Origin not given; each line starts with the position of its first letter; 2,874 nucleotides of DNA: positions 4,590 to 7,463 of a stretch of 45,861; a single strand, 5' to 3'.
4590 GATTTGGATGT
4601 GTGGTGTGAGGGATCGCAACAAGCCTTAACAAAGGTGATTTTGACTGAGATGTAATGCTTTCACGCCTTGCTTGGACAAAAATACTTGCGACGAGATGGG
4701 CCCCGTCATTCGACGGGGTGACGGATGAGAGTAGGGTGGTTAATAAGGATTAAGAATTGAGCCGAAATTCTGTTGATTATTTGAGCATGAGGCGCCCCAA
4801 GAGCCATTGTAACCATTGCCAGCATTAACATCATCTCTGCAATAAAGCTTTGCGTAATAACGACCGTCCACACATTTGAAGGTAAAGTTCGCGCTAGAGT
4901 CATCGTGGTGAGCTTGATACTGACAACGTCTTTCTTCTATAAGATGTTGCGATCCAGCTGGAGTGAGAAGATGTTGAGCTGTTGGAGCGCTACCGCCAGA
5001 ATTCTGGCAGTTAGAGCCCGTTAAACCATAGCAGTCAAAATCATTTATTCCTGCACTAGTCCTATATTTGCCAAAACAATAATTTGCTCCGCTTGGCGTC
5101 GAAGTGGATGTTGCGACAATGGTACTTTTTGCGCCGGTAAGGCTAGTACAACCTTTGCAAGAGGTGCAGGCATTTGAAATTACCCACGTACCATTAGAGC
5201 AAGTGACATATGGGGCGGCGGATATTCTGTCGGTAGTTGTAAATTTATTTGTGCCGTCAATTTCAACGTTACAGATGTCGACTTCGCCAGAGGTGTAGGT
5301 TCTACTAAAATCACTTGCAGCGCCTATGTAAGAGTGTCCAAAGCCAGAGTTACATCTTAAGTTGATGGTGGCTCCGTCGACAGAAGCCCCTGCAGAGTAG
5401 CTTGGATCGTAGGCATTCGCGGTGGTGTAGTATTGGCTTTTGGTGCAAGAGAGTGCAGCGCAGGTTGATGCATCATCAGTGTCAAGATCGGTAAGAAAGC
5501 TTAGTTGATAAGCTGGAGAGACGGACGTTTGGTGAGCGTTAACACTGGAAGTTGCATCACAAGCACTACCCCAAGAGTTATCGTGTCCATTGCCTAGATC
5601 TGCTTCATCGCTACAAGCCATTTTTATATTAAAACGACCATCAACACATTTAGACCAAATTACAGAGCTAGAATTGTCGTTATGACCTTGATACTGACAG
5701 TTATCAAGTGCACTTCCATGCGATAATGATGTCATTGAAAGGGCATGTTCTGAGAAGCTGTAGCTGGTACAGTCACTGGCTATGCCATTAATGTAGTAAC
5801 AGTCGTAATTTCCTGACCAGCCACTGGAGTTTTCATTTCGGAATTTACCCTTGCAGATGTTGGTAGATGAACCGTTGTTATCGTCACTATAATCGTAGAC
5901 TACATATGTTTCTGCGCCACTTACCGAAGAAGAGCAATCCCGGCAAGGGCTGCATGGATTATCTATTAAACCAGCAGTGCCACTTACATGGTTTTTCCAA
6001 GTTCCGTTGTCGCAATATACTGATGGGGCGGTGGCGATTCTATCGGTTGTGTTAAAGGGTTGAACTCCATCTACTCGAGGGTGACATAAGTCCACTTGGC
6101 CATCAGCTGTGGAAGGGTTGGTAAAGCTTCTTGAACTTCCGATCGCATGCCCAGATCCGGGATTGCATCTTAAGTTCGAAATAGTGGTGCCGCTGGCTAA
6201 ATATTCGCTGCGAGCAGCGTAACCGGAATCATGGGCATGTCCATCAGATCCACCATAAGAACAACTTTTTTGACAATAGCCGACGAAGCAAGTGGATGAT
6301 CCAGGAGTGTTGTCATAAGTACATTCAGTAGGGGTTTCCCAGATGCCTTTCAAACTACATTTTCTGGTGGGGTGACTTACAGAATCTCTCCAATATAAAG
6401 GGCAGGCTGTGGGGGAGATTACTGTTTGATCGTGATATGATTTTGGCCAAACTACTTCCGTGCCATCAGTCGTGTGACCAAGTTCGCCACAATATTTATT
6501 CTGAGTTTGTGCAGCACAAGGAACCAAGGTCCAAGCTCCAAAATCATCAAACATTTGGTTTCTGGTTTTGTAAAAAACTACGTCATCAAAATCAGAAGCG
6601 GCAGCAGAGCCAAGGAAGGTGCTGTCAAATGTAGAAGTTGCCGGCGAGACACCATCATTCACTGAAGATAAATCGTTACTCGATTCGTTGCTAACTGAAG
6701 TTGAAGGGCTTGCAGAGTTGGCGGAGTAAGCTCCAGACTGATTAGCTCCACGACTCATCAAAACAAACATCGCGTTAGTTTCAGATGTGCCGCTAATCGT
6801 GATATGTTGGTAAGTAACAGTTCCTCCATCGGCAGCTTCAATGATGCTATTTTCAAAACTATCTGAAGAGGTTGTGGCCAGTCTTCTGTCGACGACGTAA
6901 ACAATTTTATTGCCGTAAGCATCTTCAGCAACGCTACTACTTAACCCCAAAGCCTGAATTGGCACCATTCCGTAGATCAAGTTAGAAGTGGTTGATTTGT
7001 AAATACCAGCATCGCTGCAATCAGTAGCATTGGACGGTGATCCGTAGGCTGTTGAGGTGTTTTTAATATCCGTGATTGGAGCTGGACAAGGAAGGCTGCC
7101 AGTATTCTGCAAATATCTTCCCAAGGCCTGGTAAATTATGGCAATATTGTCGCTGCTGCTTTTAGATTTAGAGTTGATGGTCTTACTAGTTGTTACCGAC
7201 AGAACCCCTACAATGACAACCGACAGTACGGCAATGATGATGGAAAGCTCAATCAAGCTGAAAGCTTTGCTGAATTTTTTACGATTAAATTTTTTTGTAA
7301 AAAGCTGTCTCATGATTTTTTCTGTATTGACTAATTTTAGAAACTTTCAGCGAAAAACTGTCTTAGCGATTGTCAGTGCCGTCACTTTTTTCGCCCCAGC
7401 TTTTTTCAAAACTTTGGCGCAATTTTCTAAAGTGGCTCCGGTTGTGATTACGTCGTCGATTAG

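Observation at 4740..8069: comF-linked 857-aa prepilin-leader protein with a huge cysteine-rich ectodomain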

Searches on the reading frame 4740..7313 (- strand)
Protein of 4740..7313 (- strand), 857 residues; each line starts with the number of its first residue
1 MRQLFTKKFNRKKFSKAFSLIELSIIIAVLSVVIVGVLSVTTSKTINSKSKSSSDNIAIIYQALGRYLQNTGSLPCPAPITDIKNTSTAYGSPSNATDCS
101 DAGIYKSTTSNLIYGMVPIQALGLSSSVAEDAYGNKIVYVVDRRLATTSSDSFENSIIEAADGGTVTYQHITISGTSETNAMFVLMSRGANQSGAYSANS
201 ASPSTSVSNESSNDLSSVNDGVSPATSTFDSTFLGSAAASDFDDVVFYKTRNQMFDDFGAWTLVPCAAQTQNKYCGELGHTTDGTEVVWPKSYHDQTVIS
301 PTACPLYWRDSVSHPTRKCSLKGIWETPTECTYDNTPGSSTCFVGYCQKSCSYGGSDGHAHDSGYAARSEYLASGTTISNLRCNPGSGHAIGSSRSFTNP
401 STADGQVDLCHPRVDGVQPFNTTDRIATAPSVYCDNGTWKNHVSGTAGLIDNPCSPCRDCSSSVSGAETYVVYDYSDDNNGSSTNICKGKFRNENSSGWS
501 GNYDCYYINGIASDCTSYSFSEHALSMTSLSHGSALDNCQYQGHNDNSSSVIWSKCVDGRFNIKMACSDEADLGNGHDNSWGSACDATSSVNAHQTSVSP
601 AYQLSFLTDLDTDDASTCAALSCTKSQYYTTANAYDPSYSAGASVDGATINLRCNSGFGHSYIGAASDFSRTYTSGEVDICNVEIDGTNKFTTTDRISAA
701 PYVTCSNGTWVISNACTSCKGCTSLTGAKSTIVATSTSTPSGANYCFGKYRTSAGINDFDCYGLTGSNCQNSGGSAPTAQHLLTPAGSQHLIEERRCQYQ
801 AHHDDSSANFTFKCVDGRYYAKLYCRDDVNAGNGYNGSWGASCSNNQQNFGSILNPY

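Call 3: search_protein_families(library=pfam, proteins=[window:4740-7313:-], max_evalue=1)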
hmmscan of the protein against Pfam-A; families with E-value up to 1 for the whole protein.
window:4740-7313:- (857 aa): 1 family
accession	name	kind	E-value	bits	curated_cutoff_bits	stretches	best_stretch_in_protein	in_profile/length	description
PF07963.17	N_methyl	-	0.0034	17.3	21.2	1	15-38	4-27/27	Prokaryotic N-terminal methylation motif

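Call 4: search_protein_families(library=ncbifam, proteins=[window:4740-7313:-], max_evalue=1)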
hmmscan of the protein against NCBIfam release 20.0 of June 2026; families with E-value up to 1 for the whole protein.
window:4740-7313:- (857 aa): 2 families
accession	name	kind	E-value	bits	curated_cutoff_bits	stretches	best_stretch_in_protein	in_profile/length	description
TIGR01710.1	typeII_sec_gspG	equivalog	0.1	12.6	88.85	1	17-75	2-60/134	type II secretion system major pseudopilin GspG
NF005745.0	PRK07569.1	equivalog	0.2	11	333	1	678-725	155-201/238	bidirectional hydrogenase complex protein HoxU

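Call 6: find_homologous_proteins(query=window:4740-7313:-, max_evalue=0.001)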
Query window:4740-7313:- (857 aa): 16 proteins with E <= 0.001 among 8000 candidates.
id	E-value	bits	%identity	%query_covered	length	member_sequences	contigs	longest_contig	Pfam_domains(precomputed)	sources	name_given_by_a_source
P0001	0.0e+0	1955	100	100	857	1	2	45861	-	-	-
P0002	1.6e-126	442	52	54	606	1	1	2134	-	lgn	-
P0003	5.9e-122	427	42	67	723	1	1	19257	PF07963.18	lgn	-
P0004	4.3e-117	411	42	68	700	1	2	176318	-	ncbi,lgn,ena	-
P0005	4.9e-95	338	38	66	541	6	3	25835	-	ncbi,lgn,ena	-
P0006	3.0e-78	282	43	44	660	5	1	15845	PF21722.5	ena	-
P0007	5.9e-67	245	46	37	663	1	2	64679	PF21722.5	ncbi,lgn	-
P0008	1.1e-57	214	38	38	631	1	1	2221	PF21722.5,PF07963.18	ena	-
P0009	4.1e-56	209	39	45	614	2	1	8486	PF21722.5,PF07963.18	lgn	-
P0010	4.7e-54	202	33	65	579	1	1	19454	-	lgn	-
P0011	1.5e-53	200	38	38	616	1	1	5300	PF21722.5,PF07963.18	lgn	-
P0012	2.8e-38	150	39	29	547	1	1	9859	PF21722.5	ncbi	-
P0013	5.7e-36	142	40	29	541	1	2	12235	PF21722.5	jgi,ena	jgi:hypothetical protein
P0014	6.1e-36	142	41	29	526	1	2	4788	PF21722.5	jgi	-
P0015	5.8e-31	126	29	64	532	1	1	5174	-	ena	-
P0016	1.2e-28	118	37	30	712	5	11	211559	PF21722.5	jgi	jgi:prepilin-type N-terminal cleavage/methylation domain-containing protein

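Call 10: find_encoding_contigs(protein=P0004, flank=10000, max_places=3)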
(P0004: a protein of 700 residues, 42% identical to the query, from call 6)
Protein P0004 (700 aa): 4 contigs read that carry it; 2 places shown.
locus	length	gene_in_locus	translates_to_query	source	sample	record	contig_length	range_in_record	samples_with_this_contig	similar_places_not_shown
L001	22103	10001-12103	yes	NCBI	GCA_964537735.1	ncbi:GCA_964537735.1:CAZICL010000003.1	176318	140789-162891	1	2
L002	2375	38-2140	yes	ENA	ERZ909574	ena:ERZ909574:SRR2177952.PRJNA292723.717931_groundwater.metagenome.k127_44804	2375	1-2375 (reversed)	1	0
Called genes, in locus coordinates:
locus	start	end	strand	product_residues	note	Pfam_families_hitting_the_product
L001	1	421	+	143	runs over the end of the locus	-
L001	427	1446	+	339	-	PF04471:Mrr_cat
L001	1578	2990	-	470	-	PF00474:SSF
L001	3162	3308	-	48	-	-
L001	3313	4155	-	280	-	PF01068:DNA_ligase_A_M, PF14743:DNA_ligase_OB_2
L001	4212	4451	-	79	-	-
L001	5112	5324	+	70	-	PF00717:Peptidase_S24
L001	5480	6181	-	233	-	PF01863:YgjP-like, PF10263:SprT-like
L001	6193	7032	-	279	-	PF13557:Phenol_MetA_deg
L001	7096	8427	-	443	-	PF00919:UPF0004, PF04055:Radical_SAM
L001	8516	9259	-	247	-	PF08242:Methyltransf_12 (weak), PF13489:Methyltransf_23 (faint), PF08241:Methyltransf_11 (weak), PF13847:Methyltransf_31 (weak)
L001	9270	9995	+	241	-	PF18912:DZR_2, PF00156:Pribosyltran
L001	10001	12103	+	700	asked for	-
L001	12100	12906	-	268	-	PF01510:Amidase_2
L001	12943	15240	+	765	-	PF00390:malic, PF03949:Malic_M, PF01515:PTA_PTB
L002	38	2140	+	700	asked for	-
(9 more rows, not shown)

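Call 11: find_encoding_contigs(protein=P0016, flank=10000, max_places=3)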
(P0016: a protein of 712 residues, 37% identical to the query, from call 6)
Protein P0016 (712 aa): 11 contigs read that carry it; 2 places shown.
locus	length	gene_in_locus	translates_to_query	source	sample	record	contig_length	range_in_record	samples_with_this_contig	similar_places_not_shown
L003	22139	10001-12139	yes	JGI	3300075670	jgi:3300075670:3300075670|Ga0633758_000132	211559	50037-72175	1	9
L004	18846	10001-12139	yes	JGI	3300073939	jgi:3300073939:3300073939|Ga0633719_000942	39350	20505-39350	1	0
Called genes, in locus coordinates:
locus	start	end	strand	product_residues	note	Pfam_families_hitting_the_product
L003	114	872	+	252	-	PF00899:ThiF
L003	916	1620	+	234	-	-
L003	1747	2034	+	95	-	PF09954:DUF2188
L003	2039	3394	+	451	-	-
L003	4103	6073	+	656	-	PF04851:ResIII, PF17757:UvrB_inter, PF27431:UvrB_3rd, PF00271:Helicase_C, PF12344:UvrB, PF02151:UVR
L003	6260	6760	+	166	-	PF11304:DUF3106 (faint)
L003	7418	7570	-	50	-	-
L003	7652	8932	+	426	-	PF03952:Enolase_N, PF00113:Enolase_C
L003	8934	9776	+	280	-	PF01063:Aminotran_4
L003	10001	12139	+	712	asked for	PF21722:Gly_rich_2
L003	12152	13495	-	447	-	PF14398:ATPgrasp_YheCD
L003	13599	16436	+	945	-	PF16078:2-oxogl_dehyd_N, PF00676:E1_dh, PF02779:Transket_pyr, PF16870:OxoGdeHyase_C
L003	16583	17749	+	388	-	PF00364:Biotin_lipoyl, PF25917:BSH_RND (weak), PF25919:BSH_CusB (faint), PF25997:BSH_YhbJ (faint), PF02817:E3_binding, PF00198:2-oxoacid_dh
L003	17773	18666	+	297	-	PF01145:Band_7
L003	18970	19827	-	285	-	PF00126:HTH_1, PF03466:LysR_substrate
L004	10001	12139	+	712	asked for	PF21722:Gly_rich_2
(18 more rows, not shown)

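Call 85: find_encoding_contigs(protein=window:4740-7313:-, flank=3000, max_places=4)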
Protein window:4740-7313:- (857 aa): 2 contigs read that carry it; 1 place shown.
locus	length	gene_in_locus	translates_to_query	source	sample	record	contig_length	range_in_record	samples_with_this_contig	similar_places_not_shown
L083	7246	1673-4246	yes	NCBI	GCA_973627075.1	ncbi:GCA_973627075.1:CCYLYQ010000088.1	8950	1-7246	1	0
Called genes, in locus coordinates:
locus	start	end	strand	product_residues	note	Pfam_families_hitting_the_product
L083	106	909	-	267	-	PF13489:Methyltransf_23 (weak), PF08241:Methyltransf_11 (weak), PF08242:Methyltransf_12 (weak), PF13847:Methyltransf_31 (weak)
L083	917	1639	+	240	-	PF18912:DZR_2, PF00156:Pribosyltran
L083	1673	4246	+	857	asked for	-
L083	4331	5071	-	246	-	PF01510:Amidase_2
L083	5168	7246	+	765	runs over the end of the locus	PF00390:malic, PF03949:Malic_M, PF01515:PTA_PTB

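Call 86: find_encoding_contigs(protein=P0003, flank=10000, max_places=2)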
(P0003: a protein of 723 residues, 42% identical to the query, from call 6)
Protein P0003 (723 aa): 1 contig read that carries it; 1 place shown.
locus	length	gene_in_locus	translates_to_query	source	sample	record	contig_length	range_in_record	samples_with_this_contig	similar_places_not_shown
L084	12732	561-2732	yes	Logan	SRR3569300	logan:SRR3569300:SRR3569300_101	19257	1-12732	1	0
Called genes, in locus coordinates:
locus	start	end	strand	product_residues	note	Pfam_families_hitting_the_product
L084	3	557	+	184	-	?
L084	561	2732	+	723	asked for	PF07963:N_methyl (weak)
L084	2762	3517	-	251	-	PF01510:Amidase_2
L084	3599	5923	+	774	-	PF00390:malic, PF03949:Malic_M, PF01515:PTA_PTB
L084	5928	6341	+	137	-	-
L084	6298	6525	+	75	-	PF07896:DUF1674 (weak)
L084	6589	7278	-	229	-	PF01618:MotA_ExbB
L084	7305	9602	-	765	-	PF13491:FtsK_4TM, PF17854:FtsK_alpha, PF01580:FtsK_SpoIIIE, PF09397:FtsK_gamma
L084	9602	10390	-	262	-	-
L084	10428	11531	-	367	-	PF00180:Iso_dh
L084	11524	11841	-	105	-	PF01491:Frataxin_Cyay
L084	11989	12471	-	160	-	PF00691:OmpA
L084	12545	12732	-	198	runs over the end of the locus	PF12766:Pyridox_oxase_2, PF01243:PNPOx_N, PF10590:PNP_phzG_C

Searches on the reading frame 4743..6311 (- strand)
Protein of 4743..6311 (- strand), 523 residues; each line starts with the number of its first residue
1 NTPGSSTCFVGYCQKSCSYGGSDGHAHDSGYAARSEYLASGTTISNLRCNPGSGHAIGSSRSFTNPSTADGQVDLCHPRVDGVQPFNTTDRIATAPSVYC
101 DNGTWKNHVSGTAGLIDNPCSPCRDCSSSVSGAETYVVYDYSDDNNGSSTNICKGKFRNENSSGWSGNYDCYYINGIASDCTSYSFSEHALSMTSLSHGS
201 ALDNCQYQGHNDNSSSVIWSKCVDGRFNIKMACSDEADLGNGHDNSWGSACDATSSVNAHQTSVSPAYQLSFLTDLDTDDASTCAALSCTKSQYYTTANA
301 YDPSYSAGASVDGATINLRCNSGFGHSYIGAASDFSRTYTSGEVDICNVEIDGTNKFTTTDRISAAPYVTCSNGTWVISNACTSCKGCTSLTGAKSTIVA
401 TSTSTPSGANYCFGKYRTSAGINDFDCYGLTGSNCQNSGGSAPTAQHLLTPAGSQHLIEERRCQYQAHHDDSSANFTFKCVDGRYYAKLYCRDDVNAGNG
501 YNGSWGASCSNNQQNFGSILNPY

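Call 49: search_protein_representatives(protein=window:4743-6311:-)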
Query: 523 residues. Proteins with E-value up to 0.001 (for the whole library): 5; up to 1e-10: 3; up to 1e-30: 2. The best 5 are listed.
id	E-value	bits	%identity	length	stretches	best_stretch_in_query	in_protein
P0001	0.0e+00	1194.2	100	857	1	1-523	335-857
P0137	2.5e-103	363.2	54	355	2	271-523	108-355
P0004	1.2e-29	120.0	36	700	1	281-521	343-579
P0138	3.2e-07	46.0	40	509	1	358-510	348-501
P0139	2.6e-05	39.7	34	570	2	195-250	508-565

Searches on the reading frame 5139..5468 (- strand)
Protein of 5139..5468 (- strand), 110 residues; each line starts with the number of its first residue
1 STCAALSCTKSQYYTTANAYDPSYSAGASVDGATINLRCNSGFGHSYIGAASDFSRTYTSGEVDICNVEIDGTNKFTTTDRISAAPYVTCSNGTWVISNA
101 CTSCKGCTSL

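Call 78: search_protein_families(library=pfam, proteins=[window:5139-5468:-], max_evalue=10)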
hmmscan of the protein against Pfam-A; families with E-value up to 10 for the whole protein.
seq(110 aa): 1 family
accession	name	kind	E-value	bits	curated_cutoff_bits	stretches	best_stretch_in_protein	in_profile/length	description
PF16395.11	DUF5004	-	0.088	13.2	21.6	1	67-107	63-103/153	Domain of unknown function (DUF5004)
